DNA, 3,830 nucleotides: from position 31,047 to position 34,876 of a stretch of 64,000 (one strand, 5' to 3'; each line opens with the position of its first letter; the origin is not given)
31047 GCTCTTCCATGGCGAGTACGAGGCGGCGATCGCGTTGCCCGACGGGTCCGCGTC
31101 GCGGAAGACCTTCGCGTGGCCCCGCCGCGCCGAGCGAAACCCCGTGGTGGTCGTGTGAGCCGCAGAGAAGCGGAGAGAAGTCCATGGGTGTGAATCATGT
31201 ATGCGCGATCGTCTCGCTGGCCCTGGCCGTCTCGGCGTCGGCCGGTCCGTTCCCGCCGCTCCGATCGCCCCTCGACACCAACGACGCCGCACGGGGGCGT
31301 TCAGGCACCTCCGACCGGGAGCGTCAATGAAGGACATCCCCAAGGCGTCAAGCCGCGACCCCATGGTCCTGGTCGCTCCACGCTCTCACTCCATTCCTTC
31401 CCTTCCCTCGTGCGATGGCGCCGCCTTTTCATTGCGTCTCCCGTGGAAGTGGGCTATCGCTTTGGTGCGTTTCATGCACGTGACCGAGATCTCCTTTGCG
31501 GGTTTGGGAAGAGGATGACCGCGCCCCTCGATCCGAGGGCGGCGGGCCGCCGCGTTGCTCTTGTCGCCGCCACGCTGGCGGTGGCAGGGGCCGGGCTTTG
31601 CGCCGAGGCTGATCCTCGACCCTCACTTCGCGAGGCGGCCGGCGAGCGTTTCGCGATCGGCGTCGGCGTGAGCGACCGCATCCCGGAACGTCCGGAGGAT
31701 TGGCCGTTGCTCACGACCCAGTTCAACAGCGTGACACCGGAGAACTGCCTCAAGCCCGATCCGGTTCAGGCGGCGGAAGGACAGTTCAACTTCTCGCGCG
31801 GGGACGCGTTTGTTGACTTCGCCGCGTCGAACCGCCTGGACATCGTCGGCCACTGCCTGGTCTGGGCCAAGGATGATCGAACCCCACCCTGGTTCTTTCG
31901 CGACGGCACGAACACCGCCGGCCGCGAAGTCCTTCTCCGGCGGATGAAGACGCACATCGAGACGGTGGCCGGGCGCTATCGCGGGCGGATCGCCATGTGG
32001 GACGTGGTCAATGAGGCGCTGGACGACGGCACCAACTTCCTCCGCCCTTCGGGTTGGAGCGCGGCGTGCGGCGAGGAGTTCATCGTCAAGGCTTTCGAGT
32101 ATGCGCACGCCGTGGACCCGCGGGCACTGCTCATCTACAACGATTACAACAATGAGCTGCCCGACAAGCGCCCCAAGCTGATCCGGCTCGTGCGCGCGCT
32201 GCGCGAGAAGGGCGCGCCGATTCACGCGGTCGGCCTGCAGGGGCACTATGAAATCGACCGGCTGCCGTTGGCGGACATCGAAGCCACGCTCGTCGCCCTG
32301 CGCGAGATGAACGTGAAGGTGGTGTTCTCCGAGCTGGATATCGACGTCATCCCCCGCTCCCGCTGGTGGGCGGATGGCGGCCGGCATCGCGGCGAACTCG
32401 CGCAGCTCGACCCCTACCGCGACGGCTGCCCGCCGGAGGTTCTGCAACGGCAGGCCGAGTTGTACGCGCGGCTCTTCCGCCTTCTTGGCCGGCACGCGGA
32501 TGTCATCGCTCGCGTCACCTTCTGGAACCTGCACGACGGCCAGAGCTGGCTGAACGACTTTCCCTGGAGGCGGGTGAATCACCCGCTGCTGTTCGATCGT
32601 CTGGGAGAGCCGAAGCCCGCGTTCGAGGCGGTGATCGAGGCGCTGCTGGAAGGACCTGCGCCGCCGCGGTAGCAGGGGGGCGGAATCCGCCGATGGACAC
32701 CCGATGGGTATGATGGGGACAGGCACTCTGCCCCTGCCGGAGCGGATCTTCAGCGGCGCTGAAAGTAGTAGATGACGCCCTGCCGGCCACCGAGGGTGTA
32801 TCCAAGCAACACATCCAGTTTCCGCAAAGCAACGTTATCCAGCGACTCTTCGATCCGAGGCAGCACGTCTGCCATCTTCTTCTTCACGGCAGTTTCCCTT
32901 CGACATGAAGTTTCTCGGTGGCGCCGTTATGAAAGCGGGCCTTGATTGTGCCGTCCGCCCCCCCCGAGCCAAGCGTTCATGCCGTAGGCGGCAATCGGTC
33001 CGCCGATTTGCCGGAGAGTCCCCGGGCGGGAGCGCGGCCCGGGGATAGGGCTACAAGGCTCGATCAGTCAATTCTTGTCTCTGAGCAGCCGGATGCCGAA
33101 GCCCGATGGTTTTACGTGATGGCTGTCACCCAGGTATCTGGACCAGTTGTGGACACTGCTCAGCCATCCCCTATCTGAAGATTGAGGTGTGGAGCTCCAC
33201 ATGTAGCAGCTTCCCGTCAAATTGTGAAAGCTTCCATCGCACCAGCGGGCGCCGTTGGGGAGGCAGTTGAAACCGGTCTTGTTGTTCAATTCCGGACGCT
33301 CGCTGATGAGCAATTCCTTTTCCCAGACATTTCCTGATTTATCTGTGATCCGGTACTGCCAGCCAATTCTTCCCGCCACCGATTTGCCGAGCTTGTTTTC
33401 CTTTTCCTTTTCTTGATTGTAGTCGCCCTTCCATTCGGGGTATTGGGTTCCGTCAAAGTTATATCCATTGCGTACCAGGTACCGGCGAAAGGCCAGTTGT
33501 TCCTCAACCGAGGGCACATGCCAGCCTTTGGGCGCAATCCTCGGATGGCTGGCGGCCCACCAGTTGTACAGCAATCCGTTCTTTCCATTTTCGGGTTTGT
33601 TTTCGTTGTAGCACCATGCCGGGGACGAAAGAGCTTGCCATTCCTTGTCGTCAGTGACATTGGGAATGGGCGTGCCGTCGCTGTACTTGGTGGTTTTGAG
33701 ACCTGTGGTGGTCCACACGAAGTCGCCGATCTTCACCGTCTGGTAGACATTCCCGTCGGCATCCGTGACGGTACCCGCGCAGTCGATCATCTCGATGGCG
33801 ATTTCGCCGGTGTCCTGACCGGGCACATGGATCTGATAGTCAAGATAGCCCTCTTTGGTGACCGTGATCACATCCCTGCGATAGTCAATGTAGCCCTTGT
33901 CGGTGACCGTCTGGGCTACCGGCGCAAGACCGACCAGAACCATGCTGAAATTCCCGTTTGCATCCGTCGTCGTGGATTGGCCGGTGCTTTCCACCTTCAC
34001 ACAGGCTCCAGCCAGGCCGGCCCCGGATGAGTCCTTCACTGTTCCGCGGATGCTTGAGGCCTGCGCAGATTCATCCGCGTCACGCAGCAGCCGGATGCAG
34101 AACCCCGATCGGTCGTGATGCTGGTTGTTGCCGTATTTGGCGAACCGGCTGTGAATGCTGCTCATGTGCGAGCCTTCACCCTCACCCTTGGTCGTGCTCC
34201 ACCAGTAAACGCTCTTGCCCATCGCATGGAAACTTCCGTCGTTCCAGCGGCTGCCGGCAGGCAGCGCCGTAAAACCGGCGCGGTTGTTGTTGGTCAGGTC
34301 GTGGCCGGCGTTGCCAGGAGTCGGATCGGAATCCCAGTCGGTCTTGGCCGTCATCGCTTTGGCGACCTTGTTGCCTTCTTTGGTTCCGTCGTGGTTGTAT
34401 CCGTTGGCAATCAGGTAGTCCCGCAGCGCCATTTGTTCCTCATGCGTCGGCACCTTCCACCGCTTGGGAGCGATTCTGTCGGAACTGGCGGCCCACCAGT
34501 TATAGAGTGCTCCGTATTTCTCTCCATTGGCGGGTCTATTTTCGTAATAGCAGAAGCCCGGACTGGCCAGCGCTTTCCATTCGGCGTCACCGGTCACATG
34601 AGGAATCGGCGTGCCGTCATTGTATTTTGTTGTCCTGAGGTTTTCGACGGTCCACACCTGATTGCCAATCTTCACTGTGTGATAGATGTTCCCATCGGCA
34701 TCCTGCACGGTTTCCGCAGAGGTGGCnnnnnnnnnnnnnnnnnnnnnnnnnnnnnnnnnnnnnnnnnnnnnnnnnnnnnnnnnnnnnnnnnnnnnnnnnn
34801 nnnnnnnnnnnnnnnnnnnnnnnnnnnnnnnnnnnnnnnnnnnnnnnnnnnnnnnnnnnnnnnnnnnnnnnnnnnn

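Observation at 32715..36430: Chimeric ThuA + TIM-barrel + 2x FISUMP gene with a sharp GC drop over the FISUMP half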

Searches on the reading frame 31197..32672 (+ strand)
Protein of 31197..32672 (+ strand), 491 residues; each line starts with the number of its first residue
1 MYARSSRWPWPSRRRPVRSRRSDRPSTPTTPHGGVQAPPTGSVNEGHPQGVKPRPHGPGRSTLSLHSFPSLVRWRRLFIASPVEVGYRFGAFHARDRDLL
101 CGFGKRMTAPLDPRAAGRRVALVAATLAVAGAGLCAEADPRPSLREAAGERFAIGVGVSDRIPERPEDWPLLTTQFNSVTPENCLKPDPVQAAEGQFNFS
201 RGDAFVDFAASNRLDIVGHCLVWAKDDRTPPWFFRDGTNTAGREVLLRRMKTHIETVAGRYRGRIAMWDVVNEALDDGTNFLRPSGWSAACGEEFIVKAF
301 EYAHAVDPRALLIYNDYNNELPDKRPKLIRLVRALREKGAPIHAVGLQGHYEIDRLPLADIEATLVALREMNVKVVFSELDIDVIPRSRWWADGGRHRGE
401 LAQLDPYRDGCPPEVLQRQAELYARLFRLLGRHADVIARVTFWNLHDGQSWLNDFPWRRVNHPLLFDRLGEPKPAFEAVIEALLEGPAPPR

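Call 9: search_protein_families(library=pfam, proteins=[window:31197-32672:+], max_evalue=0.001)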
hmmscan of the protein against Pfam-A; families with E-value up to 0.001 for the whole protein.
window:31197-32672:+ (491 aa): 1 family
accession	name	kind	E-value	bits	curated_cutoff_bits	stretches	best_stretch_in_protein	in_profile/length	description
PF00331.26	Glyco_hydro_10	-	2.7e-84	283.5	22.1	1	143-481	1-310/311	Glycosyl hydrolase family 10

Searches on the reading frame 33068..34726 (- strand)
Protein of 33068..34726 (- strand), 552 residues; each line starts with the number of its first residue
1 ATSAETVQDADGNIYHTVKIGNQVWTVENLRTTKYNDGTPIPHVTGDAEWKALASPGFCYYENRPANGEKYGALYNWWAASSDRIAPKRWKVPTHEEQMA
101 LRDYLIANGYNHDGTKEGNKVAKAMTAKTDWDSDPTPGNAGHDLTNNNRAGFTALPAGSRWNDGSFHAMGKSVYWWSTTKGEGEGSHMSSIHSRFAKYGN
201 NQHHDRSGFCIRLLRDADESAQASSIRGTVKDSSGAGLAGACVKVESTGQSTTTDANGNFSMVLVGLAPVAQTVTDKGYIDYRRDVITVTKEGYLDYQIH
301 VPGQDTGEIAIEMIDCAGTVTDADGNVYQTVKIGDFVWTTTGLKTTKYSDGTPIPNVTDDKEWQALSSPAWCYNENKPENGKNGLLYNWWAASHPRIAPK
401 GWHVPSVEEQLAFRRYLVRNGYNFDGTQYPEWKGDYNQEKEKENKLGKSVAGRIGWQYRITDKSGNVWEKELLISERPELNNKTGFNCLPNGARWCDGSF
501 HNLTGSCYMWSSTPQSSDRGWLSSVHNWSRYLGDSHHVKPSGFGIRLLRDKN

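Call 21: find_homologous_proteins(query=window:33068-34726:-, max_evalue=1e-20)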
Query window:33068-34726:- (552 aa): 4208 proteins with E <= 1e-20 among 8000 candidates; the best 120 are listed.
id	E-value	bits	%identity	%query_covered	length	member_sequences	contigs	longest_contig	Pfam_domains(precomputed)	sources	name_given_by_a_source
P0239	0.0e+0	1097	83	100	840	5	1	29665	PF09603.16,PF13715.13,PF13620.13,PF06283.18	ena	-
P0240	0.0e+0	1049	79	100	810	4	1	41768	PF09603.16,PF13620.13,PF06283.18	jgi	jgi:hypothetical protein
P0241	0.0e+0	1031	79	100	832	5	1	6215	PF09603.16,PF13715.13,PF13620.13,PF06283.18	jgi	jgi:uncharacterized protein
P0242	0.0e+0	1022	78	100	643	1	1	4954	PF09603.16,PF13715.13,PF13620.13,PF06283.18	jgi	jgi:uncharacterized protein (TIGR02145 family)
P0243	2.1e-249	847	79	82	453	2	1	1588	PF09603.16,PF13715.13,PF13620.13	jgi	jgi:uncharacterized protein (TIGR02145 family)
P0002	7.8e-201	687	87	60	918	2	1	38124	PF09603.16,PF13715.13,PF01261.31,PF13620.13,PF06283.18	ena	-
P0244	1.8e-129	451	50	38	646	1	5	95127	PF09603.16,PF13620.13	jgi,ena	jgi:uncharacterized protein (TIGR02145 family)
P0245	4.1e-128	447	48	39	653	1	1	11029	PF09603.16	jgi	jgi:uncharacterized protein (TIGR02145 family)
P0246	3.5e-122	427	38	99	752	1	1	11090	PF09603.16,PF13620.13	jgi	-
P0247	7.8e-117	409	37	99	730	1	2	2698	PF09603.16,PF13715.13,PF13620.13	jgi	jgi:uncharacterized protein (TIGR02145 family)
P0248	6.6e-114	400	36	99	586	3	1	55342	PF09603.16,PF26707.1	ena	-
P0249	7.6e-114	399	32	99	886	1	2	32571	PF09603.16,PF16974.12,PF00041.28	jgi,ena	-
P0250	1.0e-113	399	37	99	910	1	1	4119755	PF09603.16,PF26707.1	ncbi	-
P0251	1.8e-113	398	36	100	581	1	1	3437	PF09603.16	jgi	jgi:uncharacterized protein (TIGR02145 family)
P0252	9.1e-112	393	51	40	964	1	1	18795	PF09603.16,PF14870.13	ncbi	-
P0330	4.9e-77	278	58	39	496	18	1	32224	PF09603.16,PF06439.19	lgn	-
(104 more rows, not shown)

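Call 23: find_encoding_contigs(protein=P0239, flank=10000, max_places=2)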
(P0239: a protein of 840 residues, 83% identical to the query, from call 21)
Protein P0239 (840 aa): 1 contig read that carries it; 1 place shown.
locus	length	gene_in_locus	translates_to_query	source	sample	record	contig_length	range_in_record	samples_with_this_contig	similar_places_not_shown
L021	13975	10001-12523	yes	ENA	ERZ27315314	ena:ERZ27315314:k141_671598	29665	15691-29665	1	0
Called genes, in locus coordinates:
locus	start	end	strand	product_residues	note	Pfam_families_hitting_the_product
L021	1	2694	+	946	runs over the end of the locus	PF02837:Glyco_hydro_2_N (weak), PF00703:Glyco_hydro_2, PF02836:Glyco_hydro_2_C (weak)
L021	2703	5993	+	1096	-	PF17128:DUF5107, PF13424:TPR_12 (faint), PF13428:TPR_14 (faint), PF13181:TPR_8 (faint), PF00515:TPR_1 (weak), PF07719:TPR_2 (weak)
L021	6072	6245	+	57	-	-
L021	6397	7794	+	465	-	PF04616:Glyco_hydro_43, PF03422:CBM_6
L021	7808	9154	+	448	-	PF04616:Glyco_hydro_43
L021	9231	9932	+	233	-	-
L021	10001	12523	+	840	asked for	PF06283:ThuA, PF09603:Fib_succ_major, PF13620:CarboxypepD_reg, PF13715:CarbopepD_reg_2 (weak), PF09603:Fib_succ_major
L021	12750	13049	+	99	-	-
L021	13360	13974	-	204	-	?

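Call 35: find_encoding_contigs(protein=P0240, flank=10000, max_places=1)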
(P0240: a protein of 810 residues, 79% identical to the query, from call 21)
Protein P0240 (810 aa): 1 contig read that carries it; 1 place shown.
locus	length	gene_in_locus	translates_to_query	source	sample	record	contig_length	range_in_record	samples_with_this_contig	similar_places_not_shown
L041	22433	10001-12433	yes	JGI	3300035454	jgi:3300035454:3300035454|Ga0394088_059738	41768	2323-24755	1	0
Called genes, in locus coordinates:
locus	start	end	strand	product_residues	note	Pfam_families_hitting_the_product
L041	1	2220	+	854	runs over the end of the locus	PF22124:Glyco_hydro_95_cat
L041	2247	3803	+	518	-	PF01408:GFO_IDH_MocA, PF19051:GFO_IDH_MocA_C2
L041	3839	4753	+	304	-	PF01261:AP_endonuc_2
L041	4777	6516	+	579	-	PF06283:ThuA, PF14100:DUF6807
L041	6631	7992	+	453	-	PF01408:GFO_IDH_MocA, PF19051:GFO_IDH_MocA_C2, PF22725:GFO_IDH_MocA_C3 (weak)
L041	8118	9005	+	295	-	PF01261:AP_endonuc_2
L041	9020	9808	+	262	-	PF06283:ThuA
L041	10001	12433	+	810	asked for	PF06283:ThuA, PF09603:Fib_succ_major, PF13620:CarboxypepD_reg (weak), PF09603:Fib_succ_major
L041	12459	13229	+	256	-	-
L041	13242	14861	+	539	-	PF16396:DUF5005 (faint), PF04616:Glyco_hydro_43, PF17851:GH43_C2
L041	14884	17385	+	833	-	PF22124:Glyco_hydro_95_cat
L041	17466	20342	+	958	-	PF22124:Glyco_hydro_95_cat, PF21307:Glyco_hydro_95_C (weak)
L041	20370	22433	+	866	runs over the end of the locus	PF22124:Glyco_hydro_95_cat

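Call 36: find_encoding_contigs(protein=P0330, flank=8000, max_places=1)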
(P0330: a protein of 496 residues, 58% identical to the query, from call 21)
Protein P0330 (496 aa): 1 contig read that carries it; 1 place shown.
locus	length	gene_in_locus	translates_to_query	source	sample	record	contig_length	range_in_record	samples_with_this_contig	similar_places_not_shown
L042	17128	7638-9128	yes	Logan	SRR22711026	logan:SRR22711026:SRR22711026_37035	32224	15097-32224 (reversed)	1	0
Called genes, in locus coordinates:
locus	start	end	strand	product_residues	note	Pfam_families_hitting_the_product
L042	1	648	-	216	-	?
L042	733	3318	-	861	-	-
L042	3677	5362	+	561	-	PF12891:Glyco_hydro_44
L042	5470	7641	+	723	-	PF22124:Glyco_hydro_95_cat, PF21307:Glyco_hydro_95_C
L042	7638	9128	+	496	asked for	PF06439:3keto-disac_hyd, PF09603:Fib_succ_major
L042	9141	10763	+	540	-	PF02126:PTE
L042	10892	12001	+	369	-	PF12876:Cellulase-like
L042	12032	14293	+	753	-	PF00933:Glyco_hydro_3, PF01915:Glyco_hydro_3_C, PF14310:Fn3-like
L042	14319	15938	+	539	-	PF12708:Pect-lyase_RHGA_epim, PF00295:Glyco_hydro_28, PF13229:Beta_helix (faint)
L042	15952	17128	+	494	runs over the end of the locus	PF12708:Pect-lyase_RHGA_epim, PF00295:Glyco_hydro_28, PF13229:Beta_helix (faint)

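Call 41: search_solved_structures(query=window:33068-34726:-, max_evalue=0.1)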
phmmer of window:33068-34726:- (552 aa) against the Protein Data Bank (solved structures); distinct sequences matched with E-value up to 0.1: 1.
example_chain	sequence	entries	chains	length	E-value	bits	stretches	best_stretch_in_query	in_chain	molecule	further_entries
9hfj_A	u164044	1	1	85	0.086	14.5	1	222-287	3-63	SusC homolog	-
